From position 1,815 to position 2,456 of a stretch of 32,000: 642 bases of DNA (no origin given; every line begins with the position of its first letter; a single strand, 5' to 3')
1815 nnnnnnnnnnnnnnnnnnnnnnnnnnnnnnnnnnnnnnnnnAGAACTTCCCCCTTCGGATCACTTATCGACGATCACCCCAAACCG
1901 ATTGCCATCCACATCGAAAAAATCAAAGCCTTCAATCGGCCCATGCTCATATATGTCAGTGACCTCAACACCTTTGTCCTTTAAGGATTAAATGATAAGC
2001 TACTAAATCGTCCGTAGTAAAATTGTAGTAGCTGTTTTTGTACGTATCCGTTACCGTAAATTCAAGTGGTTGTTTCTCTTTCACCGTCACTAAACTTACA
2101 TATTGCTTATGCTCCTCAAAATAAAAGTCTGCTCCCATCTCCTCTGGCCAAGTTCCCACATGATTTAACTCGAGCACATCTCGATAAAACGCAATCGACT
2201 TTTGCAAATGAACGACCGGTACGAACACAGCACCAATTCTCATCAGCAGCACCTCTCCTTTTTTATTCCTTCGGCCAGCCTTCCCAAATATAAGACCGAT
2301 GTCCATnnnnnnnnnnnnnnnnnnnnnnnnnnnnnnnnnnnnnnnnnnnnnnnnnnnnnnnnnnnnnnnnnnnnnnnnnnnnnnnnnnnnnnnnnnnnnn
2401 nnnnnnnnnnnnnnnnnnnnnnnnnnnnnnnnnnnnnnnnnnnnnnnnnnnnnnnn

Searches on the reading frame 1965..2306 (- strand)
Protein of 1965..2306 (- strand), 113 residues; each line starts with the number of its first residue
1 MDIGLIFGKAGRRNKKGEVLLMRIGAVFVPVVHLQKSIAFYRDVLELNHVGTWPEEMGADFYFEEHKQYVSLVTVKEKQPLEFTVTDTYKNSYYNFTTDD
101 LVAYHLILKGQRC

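Call 3: search_protein_families(library=pfam, proteins=[window:1965-2306:-], max_evalue=1)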
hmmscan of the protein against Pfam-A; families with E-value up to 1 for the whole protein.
window:1965-2306:- (113 aa): 2 families
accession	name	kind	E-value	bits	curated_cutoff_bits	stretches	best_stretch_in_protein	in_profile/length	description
PF00903.31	Glyoxalase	-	0.0016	19.3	20.6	1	23-74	1-55/121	Glyoxalase/Bleomycin resistance protein/Dioxygenase superfamily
PF22658.2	YycE-like_N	-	0.026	14.8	27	1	30-58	6-34/52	YycE-like N-terminal domain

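Call 4: search_protein_families(library=ncbifam, proteins=[window:1965-2306:-], max_evalue=1)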
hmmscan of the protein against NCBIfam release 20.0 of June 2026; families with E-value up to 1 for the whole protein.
window:1965-2306:- (113 aa): 6 families
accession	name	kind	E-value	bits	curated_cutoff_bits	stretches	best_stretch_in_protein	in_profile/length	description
NF000496.2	Fos_GSH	equivalog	0.0015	18.6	180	1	26-103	7-79/136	fosfomycin resistance glutathione transferase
NF000495.1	FosK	exception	0.003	17.4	280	1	26-107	7-78/132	fosfomycin resistance glutathione transferase FosK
TIGR03211.1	catechol_2_3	equivalog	0.033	13.4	320.2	1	21-53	2-34/303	catechol 2,3-dioxygenase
TIGR02295.1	HpaD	equivalog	0.049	12.8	321.4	1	22-49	3-30/298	3,4-dihydroxyphenylacetate 2,3-dioxygenase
NF000221.4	FosA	exception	0.079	12.9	250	1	29-76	10-53/137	FosA family fosfomycin resistance glutathione transferase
NF038306.1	fosM_gen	equivalog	0.16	12.4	255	0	28-47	8-27/137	FosM family fosfomycin resistance protein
